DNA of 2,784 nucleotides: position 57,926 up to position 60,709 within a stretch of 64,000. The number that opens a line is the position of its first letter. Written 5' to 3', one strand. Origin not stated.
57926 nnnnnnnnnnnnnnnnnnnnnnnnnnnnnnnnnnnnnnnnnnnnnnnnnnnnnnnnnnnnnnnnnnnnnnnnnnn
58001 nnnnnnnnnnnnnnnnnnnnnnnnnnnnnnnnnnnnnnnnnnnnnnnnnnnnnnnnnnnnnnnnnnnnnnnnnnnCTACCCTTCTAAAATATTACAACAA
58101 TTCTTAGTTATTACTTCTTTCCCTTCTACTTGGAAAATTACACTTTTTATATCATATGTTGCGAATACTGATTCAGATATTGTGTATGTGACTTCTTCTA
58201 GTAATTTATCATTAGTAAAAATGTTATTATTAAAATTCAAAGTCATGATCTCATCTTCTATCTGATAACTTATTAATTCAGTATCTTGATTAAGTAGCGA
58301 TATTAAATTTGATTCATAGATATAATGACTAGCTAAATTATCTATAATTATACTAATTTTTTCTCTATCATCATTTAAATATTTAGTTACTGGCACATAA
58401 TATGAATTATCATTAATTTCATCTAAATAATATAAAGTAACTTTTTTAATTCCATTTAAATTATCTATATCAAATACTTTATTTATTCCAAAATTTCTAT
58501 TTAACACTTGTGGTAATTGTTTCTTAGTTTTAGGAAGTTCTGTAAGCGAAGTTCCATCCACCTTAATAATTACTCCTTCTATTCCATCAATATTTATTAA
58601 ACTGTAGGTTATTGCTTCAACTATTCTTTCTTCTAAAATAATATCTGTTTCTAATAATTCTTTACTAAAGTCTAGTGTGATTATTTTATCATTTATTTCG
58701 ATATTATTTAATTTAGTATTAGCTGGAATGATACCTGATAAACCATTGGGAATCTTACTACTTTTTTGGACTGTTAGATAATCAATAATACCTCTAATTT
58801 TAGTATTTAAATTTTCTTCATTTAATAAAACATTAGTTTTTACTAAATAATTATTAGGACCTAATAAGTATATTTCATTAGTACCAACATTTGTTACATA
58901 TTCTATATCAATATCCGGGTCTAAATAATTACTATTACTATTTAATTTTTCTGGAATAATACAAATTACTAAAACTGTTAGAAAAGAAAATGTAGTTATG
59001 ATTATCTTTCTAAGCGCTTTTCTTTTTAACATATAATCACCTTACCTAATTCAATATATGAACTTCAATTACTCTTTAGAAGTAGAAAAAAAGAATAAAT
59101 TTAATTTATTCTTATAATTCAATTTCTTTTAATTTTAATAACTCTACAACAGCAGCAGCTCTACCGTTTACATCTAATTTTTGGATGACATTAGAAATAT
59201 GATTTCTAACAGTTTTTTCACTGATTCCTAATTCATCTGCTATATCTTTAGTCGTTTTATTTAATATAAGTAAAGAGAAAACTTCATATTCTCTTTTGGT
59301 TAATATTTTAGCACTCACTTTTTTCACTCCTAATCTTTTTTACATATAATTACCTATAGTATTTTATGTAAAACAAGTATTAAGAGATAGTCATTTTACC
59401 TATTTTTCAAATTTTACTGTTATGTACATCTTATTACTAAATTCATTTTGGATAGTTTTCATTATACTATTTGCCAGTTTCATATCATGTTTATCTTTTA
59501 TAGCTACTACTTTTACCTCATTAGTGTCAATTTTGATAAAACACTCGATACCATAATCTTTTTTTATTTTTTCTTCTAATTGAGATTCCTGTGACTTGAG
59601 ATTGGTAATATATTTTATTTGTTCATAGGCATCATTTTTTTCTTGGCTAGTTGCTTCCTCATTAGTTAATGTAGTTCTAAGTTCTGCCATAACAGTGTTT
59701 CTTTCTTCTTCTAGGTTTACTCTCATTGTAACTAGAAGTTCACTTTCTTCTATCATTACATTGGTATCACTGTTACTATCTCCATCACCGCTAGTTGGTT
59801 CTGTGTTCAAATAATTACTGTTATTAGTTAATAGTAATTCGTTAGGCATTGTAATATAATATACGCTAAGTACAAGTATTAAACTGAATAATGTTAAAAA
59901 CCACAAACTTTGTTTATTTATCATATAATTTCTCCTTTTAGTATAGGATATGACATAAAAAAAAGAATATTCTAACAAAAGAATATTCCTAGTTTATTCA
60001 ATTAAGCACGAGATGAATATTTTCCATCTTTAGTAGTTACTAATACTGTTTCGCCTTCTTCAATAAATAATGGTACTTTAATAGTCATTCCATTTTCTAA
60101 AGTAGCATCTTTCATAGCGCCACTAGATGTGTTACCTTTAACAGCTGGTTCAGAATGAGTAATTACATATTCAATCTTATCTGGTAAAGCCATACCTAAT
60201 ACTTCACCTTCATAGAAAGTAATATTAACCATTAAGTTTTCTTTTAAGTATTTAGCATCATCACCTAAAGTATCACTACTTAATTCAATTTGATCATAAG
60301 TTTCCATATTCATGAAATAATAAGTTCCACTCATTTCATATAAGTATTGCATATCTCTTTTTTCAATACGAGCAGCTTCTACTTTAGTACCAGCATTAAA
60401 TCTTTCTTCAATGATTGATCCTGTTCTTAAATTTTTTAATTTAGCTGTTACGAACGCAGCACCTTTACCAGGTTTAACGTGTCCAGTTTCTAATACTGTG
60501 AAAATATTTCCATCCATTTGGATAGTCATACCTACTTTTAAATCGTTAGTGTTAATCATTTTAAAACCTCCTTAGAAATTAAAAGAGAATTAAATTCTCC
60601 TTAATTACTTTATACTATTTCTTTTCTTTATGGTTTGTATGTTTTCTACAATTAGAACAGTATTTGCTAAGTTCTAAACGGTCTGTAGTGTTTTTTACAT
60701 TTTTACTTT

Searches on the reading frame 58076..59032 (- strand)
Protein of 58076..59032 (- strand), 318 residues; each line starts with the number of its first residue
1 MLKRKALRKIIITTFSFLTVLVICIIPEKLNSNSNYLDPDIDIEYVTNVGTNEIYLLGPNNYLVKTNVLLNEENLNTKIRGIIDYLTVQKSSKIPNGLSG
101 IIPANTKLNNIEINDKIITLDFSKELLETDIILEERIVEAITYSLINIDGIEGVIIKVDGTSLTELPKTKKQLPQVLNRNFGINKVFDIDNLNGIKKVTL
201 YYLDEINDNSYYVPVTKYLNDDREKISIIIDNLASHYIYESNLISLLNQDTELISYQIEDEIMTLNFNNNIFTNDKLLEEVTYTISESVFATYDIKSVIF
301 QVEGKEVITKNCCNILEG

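Call 10: search_protein_families(library=pfam, proteins=[window:58076-59032:-], max_evalue=1)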
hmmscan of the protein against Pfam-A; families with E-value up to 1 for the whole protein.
window:58076-59032:- (318 aa): 3 families
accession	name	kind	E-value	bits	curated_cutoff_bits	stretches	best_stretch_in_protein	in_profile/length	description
PF10646.14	Germane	-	2.4e-25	89.8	23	2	54-163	2-116/117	Sporulation and spore germination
PF03351.22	DOMON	-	0.035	14.8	32.7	1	248-276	77-105/124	DOMON domain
PF04839.18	PSRP-3_Ycf65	-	0.065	13.9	25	1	235-256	23-44/48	Plastid and cyanobacterial ribosomal protein (PSRP-3 / Ycf65)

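Call 13: find_encoding_contigs(protein=window:58076-59032:-, flank=3000, max_places=6)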
Protein window:58076-59032:- (318 aa): no gene with exactly this product is on record in the collection.

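Call 14: find_related_loci(query=window:58079-59032:-, collection=genome_contigs, flank=4000)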
Query window:58079-59032:- (318 aa) in genome_contigs; peptide patterns used: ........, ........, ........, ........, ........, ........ (x = any residue, [..] = any of these).
254 stretches matched a pattern; 6 encode a relative of the query (tblastn E <= 1e-3); 6 distinct loci.
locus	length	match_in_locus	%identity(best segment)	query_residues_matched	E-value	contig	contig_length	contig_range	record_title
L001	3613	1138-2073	81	1-312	2e-168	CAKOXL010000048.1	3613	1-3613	MAG: uncultured Bacilli bacterium isolate REFINED_METABAT215_TOP10_CONTIGS_1500_ASSEMBLY_K77_MERGED__Hadza_PheChl_Fiber-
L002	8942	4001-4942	79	1-314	4e-161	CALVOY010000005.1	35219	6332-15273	MAG: uncultured Bacilli bacterium isolate E06__bin86 genome assembly, contig: E06__k127_4121544, whole genome shotgun se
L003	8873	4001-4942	78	1-314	7e-159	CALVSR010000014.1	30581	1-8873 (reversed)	MAG: uncultured Bacilli bacterium isolate BRZ_GB__bin120 genome assembly, contig: BRZ_GB__NODE_2143_length_30581_cov_5.2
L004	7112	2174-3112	74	1-313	2e-154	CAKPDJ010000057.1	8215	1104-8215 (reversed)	MAG: uncultured Bacilli bacterium isolate REFINED_METABAT215_TOP10_CONTIGS_1500_ASSEMBLY_K77_MERGED__Hadza_PheChl_Fiber-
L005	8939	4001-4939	74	1-313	1e-153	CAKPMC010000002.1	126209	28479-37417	MAG: uncultured Bacilli bacterium isolate REFINED_METABAT215_TOP10_CONTIGS_1500_ASSEMBLY_K77_MERGED__Hadza_MoBio_hadza-E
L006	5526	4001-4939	75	1-314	9e-146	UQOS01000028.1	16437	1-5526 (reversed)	uncultured Tenericutes bacterium isolate UMGS484 genome assembly, contig: NODE_2025_length_16437_cov_5.197311, whole gen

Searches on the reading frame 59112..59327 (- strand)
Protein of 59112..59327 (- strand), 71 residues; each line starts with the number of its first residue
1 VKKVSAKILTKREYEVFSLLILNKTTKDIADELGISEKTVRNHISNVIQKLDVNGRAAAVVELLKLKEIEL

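Call 10: search_protein_families(library=pfam, proteins=[window:59112-59327:-], max_evalue=1)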
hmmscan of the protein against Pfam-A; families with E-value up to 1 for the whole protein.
window:59112-59327:- (71 aa): 36 families (the best 25 are shown)
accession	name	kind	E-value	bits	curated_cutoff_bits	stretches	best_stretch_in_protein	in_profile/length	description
PF00196.25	GerE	-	3e-19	68.8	23.5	1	8-61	2-55/57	Bacterial regulatory proteins, luxR family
PF08281.18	Sigma70_r4_2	-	1.3e-08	34.7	25.7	1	9-51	11-54/54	Sigma-70, region 4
PF04545.22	Sigma70_r4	-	6.2e-07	29.3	24.1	1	9-51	5-48/50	Sigma-70, region 4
PF04967.18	HTH_10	-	2.9e-06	27.4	23.1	1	24-51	24-51/53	HTH DNA binding domain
PF08279.18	HTH_11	-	3e-05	24.2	25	1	18-46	7-38/55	HTH domain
PF14493.12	HTH_40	-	8.3e-05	23.3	27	1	16-53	5-43/89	Helix-turn-helix domain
PF13384.12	HTH_23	-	0.00019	21.6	24.6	1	24-45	18-39/50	Homeodomain-like domain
PF10668.15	Phage_terminase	-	0.00023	21.3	22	1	24-43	23-42/67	Phage terminase small subunit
PF13542.12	HTH_Tnp_ISL3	-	0.00062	19.6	27.4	1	15-42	19-45/51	Helix-turn-helix domain of transposase family ISL3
PF09862.15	DUF2089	-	0.00077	19.5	33.4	1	27-53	20-46/47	Domain of unknown function (DUF2089)-HTH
PF01022.26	HTH_5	-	0.00082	19.6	22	1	21-45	13-37/47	Bacterial regulatory protein, arsR family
PF13412.12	HTH_24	-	0.0012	18.9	21.9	1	25-47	19-41/48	Winged helix-turn-helix DNA-binding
PF12728.13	HTH_17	-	0.0017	19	27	1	25-45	3-23/51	Helix-turn-helix domain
PF13730.12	HTH_36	-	0.0032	17.7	25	1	26-50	28-52/55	Helix-turn-helix domain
PF21476.4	PF0610-like_N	-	0.0051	17.5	33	1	25-47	16-38/50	PF0610-like, N-terminal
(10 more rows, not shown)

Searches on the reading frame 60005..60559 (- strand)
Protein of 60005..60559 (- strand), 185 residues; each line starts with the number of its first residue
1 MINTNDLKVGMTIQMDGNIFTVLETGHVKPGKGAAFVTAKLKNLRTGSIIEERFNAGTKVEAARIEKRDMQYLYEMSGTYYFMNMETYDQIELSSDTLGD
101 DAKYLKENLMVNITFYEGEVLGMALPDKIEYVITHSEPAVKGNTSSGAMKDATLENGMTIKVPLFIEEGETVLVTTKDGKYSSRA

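Call 48: search_protein_families(library=pfam, alignment_id=A3, max_evalue=0.00001)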
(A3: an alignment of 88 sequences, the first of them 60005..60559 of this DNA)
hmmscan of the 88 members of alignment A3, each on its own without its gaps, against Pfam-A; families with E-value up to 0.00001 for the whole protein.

A. member 1, window:60005-60559:- (185 aa): 3 families
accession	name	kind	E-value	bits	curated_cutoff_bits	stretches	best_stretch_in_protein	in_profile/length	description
PF08207.18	EFP_N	-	8.7e-25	86.9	23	1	4-60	2-58/58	Elongation factor P (EF-P) KOW-like domain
PF09285.17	Elong-fact-P_C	-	8.4e-23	80.3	25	1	129-184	1-56/56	Elongation factor P, C-terminal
PF01132.26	EFP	-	1.5e-22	79.8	27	1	68-121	1-54/54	Elongation factor P (EF-P) OB domain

B. families by the number of members that match (of 88 scanned): 109 families (the first 25 are shown)
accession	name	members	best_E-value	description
PF02535.28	Zip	3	5.4e-35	ZIP Zinc transporter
PF00149.33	Metallophos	3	3.5e-17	Calcineurin-like phosphoesterase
PF03486.20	HI0933_like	2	1.4e-71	HI0933-like protein Rossmann domain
PF00589.27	Phage_integrase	2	1.8e-54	Phage integrase family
PF00294.29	PfkB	2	5e-45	pfkB family carbohydrate kinase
PF04055.27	Radical_SAM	2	6.6e-29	Radical SAM superfamily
PF08207.18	EFP_N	2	8.7e-25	Elongation factor P (EF-P) KOW-like domain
PF09285.17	Elong-fact-P_C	2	3.1e-24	Elongation factor P, C-terminal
PF01132.26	EFP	2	1.5e-22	Elongation factor P (EF-P) OB domain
PF02899.23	Phage_int_SAM_1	2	2.1e-18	Phage integrase, N-terminal SAM-like domain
PF07992.20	Pyr_redox_2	2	3.6e-13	Pyridine nucleotide-disulphide oxidoreductase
PF01266.30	DAO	2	1.1e-12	FAD dependent oxidoreductase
PF13738.12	Pyr_redox_3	2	1.3e-10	Pyridine nucleotide-disulphide oxidoreductase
PF13495.12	Phage_int_SAM_4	2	2.1e-10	Phage integrase, N-terminal SAM-like domain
PF02073.20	Peptidase_M29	1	4.6e-116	Thermophilic metalloprotease (M29)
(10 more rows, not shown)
